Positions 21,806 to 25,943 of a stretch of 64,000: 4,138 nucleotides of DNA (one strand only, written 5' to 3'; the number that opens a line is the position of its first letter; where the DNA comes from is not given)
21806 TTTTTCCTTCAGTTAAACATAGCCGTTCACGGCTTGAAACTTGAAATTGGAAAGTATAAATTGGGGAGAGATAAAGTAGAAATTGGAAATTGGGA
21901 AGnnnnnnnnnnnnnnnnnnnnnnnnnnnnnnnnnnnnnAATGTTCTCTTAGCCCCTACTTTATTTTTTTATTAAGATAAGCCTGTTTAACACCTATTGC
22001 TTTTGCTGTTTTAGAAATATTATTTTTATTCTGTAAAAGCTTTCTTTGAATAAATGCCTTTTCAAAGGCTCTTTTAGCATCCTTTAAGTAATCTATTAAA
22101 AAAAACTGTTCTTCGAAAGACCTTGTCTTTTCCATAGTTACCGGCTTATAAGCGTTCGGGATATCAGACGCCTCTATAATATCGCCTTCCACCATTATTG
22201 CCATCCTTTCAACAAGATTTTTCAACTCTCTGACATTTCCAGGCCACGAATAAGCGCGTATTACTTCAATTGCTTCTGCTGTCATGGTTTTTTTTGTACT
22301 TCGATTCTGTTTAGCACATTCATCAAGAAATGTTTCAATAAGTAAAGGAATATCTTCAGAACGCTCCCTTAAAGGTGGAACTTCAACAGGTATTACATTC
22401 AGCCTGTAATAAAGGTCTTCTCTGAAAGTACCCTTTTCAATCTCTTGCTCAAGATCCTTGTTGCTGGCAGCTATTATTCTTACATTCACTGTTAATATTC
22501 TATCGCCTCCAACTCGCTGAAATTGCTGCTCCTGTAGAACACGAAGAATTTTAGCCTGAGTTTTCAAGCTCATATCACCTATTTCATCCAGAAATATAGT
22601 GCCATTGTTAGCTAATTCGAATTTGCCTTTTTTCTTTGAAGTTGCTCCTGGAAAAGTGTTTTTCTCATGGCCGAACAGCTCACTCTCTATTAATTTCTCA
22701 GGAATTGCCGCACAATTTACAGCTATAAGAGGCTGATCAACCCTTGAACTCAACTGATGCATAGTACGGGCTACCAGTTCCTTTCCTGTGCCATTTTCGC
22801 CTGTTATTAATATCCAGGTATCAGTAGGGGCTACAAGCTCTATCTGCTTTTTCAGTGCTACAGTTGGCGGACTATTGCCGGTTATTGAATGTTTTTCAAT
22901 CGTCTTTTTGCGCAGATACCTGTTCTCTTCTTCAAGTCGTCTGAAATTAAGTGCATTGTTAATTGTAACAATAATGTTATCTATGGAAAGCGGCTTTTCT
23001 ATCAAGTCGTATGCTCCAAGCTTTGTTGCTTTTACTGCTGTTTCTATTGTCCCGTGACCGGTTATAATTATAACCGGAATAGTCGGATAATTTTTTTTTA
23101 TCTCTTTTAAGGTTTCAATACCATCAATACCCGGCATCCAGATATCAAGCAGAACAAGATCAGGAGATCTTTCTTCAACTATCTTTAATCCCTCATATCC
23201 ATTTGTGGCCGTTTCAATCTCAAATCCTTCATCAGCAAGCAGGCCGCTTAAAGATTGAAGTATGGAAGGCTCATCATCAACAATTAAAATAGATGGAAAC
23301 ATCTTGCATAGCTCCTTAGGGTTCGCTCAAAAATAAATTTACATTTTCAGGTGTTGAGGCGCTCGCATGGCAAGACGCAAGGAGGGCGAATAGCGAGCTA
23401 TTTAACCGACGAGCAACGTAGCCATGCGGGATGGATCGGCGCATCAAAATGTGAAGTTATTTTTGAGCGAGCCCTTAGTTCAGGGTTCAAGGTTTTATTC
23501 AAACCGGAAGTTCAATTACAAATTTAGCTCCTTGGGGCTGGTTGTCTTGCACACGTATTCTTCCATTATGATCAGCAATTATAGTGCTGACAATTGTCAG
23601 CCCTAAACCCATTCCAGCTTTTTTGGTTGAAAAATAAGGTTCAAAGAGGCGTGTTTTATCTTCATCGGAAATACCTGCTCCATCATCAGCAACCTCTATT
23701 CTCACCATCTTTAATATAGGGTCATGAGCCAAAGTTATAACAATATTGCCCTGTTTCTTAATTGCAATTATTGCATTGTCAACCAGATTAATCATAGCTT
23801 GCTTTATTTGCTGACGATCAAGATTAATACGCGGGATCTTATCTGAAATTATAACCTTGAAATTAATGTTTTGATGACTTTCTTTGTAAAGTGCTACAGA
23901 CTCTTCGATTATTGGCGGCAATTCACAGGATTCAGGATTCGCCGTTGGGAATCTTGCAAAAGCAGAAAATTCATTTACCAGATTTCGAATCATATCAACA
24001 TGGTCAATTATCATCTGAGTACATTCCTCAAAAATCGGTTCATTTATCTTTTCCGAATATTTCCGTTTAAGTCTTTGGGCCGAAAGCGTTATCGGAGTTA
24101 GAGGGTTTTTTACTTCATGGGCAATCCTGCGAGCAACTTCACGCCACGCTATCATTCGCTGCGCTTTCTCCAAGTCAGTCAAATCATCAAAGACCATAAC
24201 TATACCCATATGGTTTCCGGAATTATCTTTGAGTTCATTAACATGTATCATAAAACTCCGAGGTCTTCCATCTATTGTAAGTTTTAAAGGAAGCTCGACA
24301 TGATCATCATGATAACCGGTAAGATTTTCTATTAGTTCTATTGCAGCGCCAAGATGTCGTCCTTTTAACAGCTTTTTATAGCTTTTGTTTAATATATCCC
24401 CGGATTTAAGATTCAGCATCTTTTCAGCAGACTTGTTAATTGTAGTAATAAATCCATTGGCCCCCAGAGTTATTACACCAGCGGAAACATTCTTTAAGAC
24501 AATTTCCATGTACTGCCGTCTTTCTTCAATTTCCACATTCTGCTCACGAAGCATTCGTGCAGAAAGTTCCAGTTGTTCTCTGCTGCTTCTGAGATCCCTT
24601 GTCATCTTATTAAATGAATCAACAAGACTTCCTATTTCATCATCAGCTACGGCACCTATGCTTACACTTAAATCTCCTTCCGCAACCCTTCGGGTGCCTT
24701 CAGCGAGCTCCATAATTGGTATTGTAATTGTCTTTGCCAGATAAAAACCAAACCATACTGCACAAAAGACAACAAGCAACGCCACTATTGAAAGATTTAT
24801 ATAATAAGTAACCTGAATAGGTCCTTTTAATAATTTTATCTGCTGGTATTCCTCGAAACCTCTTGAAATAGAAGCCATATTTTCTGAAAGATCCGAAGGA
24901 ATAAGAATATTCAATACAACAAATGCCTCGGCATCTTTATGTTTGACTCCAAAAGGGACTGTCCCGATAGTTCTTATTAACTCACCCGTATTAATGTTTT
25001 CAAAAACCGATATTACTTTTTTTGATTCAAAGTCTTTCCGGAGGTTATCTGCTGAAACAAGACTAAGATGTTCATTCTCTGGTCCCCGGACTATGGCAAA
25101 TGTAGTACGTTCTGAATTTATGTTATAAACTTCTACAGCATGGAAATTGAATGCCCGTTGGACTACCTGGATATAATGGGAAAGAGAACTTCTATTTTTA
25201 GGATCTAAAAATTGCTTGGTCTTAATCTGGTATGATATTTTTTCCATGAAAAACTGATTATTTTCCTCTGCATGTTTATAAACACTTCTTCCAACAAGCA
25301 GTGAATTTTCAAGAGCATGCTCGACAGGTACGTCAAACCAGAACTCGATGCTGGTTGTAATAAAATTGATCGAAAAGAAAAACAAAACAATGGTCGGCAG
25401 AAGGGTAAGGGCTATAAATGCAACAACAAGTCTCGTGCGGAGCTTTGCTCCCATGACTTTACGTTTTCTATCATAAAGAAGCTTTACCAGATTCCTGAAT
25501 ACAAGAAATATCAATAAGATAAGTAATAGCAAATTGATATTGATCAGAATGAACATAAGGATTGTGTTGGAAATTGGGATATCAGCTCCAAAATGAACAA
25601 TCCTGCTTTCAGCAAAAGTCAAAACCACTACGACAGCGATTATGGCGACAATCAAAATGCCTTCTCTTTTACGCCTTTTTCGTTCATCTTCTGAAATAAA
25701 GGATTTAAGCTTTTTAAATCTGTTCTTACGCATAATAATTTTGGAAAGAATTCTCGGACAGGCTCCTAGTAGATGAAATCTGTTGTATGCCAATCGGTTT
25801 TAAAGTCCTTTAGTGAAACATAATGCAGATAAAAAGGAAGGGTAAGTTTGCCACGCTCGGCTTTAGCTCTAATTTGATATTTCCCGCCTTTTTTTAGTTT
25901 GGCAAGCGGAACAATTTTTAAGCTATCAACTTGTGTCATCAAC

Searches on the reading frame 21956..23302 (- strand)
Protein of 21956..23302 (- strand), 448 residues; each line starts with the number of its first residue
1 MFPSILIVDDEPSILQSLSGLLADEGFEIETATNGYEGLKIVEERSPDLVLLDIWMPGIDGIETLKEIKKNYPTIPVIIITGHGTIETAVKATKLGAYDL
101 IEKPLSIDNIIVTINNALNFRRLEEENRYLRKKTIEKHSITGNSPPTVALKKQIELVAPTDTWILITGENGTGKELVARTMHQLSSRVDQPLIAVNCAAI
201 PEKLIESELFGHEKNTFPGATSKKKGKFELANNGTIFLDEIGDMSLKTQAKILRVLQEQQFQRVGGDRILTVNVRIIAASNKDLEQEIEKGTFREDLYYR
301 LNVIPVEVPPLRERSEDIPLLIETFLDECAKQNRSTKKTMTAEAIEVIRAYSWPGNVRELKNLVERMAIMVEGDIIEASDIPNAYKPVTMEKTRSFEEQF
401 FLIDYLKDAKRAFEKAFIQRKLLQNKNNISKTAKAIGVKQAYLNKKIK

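Call 64: search_protein_families(library=pfam, proteins=[window:21956-23302:-], max_evalue=0.00001)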
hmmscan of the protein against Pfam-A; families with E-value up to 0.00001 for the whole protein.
window:21956-23302:- (448 aa): 6 families
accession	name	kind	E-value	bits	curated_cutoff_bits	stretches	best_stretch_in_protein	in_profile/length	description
PF00158.32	Sigma54_activat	-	5.9e-70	234.8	20.2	1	140-306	1-167/168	Sigma-54 interaction domain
PF00072.30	Response_reg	-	2.3e-34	118.4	30.2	1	5-114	1-110/111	Response regulator receiver domain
PF25601.1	AAA_lid_14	-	3.2e-27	94.6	27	1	312-390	1-79/87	AAA+ ATPase lid domain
PF14532.12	Sigma54_activ_2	-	8.9e-24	84.7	25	1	142-311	2-138/138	Sigma-54 interaction domain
PF07728.20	AAA_5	-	1.5e-07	32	22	1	164-282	2-123/139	AAA domain (dynein-related subfamily)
PF07724.20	AAA_2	-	7.7e-07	29.7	27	1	164-292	6-135/166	AAA domain (Cdc48 subfamily)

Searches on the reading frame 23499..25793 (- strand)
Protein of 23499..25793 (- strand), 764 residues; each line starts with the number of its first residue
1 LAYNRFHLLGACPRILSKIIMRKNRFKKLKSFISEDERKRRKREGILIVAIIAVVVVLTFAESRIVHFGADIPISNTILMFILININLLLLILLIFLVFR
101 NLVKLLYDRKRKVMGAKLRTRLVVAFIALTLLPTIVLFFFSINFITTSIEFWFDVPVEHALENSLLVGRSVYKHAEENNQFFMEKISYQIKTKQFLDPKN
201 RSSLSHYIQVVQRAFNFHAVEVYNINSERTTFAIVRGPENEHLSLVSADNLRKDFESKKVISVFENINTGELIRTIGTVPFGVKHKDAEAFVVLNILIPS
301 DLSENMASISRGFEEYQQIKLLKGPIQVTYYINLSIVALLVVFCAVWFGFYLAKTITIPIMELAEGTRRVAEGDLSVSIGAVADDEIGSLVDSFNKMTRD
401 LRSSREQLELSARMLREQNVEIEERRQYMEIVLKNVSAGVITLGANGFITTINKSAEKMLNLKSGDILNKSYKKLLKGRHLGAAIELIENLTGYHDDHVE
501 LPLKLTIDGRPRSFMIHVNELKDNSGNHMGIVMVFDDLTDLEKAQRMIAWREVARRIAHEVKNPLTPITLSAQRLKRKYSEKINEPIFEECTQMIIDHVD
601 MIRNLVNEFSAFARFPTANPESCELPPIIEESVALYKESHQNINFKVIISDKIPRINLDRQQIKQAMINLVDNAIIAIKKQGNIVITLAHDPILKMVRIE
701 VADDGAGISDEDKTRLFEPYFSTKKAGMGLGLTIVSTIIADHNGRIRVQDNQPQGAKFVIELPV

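Call 64: search_protein_families(library=pfam, proteins=[window:23499-25793:-], max_evalue=0.00001)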
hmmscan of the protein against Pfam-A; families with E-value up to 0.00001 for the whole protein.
window:23499-25793:- (764 aa): 7 families
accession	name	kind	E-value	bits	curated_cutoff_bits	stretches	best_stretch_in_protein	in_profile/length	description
PF02518.31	HATPase_c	-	3.3e-23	82.7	26.4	1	659-763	2-108/111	Histidine kinase-, DNA gyrase B-, and HSP90-like ATPase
PF00512.31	HisKA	-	1.4e-09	38.3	26.9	1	550-614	2-62/66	His Kinase A (phospho-acceptor) domain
PF00989.32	PAS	-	1.5e-09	38.3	22.6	1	432-537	6-112/113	PAS fold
PF00672.30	HAMP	-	2.2e-09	37.9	25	1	352-402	2-52/53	HAMP domain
PF13426.13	PAS_9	-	1.2e-07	32.4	27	1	439-540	3-103/103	PAS domain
PF19312.4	NtrY_N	-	2.5e-07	30.8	23.2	1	50-253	8-213/291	NtrY N-terminal region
PF08448.16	PAS_4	-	3.7e-06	27.6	23.1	1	433-542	1-109/110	PAS fold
